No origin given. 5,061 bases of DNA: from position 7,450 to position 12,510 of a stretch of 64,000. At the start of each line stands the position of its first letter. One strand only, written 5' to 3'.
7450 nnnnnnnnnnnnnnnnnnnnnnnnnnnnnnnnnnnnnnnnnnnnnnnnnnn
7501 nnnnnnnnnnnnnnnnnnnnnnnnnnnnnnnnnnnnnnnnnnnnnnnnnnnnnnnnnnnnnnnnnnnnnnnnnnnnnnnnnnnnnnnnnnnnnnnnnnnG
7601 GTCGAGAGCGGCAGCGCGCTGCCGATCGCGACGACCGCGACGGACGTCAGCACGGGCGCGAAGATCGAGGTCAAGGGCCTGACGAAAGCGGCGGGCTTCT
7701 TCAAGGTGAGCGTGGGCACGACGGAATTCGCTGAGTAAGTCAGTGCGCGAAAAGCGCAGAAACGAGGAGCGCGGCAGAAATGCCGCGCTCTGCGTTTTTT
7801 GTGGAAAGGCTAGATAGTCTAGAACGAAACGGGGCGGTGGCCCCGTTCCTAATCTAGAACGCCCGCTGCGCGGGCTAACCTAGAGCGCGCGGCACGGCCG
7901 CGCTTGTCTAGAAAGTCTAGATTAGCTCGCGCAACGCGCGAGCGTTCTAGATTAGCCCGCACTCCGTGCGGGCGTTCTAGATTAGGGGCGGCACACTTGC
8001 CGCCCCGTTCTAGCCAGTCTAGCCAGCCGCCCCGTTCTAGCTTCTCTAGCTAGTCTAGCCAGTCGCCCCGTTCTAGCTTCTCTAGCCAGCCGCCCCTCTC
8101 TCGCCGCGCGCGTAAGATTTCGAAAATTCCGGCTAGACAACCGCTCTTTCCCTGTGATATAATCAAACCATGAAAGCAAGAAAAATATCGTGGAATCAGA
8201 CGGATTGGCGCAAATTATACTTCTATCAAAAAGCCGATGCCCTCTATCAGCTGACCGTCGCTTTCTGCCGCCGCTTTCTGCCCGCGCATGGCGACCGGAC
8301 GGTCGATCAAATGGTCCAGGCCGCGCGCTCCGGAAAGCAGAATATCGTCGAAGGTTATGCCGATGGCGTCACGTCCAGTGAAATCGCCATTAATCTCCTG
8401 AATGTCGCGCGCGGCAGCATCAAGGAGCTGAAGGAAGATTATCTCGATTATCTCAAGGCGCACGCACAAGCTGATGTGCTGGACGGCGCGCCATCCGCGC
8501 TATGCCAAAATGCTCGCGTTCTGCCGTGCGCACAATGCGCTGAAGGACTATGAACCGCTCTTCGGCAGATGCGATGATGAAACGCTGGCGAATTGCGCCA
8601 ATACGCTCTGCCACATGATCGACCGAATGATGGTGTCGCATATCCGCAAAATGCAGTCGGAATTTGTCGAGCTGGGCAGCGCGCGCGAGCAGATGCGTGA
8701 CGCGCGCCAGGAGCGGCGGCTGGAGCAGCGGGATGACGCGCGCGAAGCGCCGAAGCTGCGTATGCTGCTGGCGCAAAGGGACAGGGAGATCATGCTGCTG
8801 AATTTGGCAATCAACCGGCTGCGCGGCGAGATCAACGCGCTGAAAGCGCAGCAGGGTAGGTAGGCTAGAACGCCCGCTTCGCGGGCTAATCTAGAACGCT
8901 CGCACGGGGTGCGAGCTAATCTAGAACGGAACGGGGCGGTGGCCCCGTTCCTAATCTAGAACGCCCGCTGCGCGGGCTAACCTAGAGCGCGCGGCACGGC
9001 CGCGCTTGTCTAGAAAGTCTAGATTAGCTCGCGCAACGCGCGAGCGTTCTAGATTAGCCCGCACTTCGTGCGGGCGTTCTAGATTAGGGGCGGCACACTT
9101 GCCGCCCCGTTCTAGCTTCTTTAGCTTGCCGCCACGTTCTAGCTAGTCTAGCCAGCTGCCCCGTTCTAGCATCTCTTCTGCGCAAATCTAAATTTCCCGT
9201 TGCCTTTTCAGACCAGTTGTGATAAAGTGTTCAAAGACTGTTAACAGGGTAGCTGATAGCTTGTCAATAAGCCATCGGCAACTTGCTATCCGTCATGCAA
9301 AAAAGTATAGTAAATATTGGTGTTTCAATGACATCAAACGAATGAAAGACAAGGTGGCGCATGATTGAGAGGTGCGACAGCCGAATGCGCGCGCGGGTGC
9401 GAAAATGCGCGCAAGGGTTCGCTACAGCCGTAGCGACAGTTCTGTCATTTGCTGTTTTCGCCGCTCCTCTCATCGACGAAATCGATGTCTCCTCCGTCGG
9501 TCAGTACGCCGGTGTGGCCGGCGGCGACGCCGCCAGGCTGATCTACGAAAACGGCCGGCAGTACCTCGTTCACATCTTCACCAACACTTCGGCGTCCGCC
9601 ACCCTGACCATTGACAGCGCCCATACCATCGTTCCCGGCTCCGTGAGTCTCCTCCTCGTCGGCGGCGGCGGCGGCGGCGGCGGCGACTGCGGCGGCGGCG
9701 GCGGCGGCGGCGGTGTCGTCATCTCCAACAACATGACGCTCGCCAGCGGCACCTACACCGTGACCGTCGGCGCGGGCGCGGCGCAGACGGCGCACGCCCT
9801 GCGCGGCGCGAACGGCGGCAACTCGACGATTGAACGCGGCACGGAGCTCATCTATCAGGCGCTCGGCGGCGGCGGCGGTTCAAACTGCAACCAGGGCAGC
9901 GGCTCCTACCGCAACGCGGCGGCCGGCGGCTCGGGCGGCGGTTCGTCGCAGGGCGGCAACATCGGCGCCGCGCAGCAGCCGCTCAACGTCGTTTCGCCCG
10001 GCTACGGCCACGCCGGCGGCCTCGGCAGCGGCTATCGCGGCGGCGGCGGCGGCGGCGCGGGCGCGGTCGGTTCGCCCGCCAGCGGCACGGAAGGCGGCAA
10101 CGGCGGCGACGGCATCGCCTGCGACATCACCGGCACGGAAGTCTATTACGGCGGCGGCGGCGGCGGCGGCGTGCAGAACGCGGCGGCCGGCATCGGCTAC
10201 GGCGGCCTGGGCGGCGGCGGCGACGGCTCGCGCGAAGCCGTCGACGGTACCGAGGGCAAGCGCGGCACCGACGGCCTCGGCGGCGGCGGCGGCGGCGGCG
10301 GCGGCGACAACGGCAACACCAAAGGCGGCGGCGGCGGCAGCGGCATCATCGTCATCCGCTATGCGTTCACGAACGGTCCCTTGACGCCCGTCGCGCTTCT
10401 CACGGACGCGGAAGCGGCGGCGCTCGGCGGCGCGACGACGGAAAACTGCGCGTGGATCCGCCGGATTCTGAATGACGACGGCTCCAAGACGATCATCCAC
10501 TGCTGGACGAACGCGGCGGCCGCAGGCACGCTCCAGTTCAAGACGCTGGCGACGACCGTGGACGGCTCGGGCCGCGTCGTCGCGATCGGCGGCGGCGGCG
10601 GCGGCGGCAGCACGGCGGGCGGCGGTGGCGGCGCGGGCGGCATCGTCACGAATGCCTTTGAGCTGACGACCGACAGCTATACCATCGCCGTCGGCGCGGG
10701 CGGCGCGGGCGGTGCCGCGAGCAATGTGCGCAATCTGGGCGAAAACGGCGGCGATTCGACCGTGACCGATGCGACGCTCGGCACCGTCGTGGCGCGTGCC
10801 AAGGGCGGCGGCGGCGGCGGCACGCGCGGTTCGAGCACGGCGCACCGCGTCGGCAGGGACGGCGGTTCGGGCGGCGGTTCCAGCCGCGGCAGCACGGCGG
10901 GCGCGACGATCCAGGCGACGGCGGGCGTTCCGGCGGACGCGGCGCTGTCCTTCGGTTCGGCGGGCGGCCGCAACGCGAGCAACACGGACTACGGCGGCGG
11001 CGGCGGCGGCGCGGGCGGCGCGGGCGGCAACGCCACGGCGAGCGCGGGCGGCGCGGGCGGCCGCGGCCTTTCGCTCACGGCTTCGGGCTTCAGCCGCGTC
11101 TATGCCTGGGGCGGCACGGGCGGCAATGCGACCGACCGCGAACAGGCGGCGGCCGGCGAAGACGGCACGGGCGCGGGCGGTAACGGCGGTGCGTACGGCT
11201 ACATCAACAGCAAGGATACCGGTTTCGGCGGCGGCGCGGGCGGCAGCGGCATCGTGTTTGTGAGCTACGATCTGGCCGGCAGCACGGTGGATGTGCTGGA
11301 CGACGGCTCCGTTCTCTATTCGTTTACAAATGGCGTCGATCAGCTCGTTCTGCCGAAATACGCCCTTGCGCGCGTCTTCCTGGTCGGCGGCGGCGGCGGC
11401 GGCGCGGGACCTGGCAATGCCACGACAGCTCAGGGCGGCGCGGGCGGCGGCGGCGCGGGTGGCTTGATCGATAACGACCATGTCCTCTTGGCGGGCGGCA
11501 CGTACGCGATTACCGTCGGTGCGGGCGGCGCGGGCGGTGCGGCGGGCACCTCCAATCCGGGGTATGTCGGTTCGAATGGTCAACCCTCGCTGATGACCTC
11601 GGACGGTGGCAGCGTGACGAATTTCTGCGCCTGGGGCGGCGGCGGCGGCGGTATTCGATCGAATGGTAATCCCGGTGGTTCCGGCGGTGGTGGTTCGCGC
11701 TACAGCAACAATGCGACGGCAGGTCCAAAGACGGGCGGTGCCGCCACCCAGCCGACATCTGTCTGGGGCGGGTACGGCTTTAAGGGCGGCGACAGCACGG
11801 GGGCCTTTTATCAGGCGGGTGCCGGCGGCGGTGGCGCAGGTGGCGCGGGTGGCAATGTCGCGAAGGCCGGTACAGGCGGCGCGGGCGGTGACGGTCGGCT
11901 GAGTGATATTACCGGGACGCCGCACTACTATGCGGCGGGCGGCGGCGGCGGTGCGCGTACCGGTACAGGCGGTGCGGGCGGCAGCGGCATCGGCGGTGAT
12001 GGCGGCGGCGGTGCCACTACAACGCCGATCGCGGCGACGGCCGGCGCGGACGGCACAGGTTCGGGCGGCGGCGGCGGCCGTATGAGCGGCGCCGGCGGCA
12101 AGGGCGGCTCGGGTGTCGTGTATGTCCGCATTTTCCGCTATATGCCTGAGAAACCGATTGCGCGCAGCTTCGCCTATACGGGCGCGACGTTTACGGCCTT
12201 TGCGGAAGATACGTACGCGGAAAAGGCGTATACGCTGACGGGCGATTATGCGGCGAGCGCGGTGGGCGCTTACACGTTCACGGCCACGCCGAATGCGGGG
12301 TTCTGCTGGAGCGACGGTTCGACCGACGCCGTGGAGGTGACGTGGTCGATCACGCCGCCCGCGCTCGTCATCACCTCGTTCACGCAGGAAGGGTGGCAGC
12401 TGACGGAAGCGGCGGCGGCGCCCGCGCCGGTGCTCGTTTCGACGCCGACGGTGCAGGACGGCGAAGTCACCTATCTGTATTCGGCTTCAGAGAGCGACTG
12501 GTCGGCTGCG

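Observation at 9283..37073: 27.7-kb operon: two giant secreted proteins bridged by a small coiled-coil lipoprotein, no recognisable exporter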

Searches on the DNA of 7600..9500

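Call 50: search_rna_families(source=window, start=7600, end=9500, threshold=evalue, max_evalue=1)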
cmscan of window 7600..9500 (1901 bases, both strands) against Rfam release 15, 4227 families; matches with E-value up to 1: 8.
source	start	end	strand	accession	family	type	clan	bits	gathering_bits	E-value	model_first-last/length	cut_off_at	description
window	8929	9112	+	RF04159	MIR1437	Gene; miRNA;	-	48.9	168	8.9e-07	1-192/192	no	MIR1437 microRNA precursor family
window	8881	9062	+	RF04104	MIR918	Gene; miRNA;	-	39.1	268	7.8e-05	1-265/265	no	MIR918 microRNA precursor family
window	7868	7962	-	RF04159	MIR1437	Gene; miRNA;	-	21.6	168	0.92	1-192/192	no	MIR1437 microRNA precursor family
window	7856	7943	+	RF00757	mir-275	Gene; miRNA;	-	19.2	56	0.76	1-89/89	no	mir-275 microRNA precursor family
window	8958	9045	+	RF00757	mir-275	Gene; miRNA;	-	19.2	56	0.76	1-89/89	no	mir-275 microRNA precursor family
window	8928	9075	+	RF01700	Collinsella-1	Gene; sRNA;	-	18.3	35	0.053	1-196/196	no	Collinsella-1 RNA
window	7755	7973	+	RF01700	Collinsella-1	Gene; sRNA;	-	15.7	35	0.3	1-196/196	no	Collinsella-1 RNA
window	7750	7799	+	RF02687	RAGATH-8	Gene; sRNA;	-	13.7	86.7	0.95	1-276/276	no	RAGATH-8 RNA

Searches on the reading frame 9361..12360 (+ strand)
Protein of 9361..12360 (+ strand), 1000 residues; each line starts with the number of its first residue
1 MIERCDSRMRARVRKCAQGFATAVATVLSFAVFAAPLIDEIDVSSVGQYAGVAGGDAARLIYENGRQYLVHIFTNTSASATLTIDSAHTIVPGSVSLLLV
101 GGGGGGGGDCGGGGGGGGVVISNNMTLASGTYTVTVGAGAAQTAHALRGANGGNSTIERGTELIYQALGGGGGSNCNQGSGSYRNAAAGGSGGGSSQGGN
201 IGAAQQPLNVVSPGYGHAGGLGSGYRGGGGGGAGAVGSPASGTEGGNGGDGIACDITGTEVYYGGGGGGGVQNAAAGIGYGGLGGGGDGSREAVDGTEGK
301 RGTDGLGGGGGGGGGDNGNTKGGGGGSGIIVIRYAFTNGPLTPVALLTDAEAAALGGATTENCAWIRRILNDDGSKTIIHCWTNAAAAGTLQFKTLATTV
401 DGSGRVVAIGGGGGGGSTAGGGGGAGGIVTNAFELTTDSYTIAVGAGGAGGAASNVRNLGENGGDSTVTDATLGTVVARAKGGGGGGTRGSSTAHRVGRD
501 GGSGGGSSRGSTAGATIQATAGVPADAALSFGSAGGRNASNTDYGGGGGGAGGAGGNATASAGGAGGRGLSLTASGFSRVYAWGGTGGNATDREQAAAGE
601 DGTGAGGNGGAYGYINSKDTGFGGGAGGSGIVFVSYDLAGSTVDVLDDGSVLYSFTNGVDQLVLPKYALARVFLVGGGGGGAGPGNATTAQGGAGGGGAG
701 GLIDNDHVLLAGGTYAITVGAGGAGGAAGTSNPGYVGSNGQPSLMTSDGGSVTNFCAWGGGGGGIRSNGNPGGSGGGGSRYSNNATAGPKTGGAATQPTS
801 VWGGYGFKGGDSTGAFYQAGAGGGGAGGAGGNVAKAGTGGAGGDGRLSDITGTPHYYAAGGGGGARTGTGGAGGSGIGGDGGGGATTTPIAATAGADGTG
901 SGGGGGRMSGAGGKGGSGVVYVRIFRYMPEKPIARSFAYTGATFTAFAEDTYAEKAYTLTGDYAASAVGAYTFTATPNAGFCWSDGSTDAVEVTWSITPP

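Call 9: search_protein_families(library=pfam, proteins=[window:9361-12360:+], max_evalue=0.01)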
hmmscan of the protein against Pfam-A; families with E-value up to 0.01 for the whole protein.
window:9361-12360:+ (1000 aa): 1 family
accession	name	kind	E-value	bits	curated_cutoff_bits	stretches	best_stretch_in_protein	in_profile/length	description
PF21722.4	Gly_rich_2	-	9.1e-56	189.8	24.3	3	92-334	12-225/226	Glycine-rich domain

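Call 16: search_protein_families(library=ncbifam, proteins=[window:9361-12360:+], max_evalue=0.01)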
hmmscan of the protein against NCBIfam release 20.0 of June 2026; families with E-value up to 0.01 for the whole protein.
window:9361-12360:+ (1000 aa): 0 families
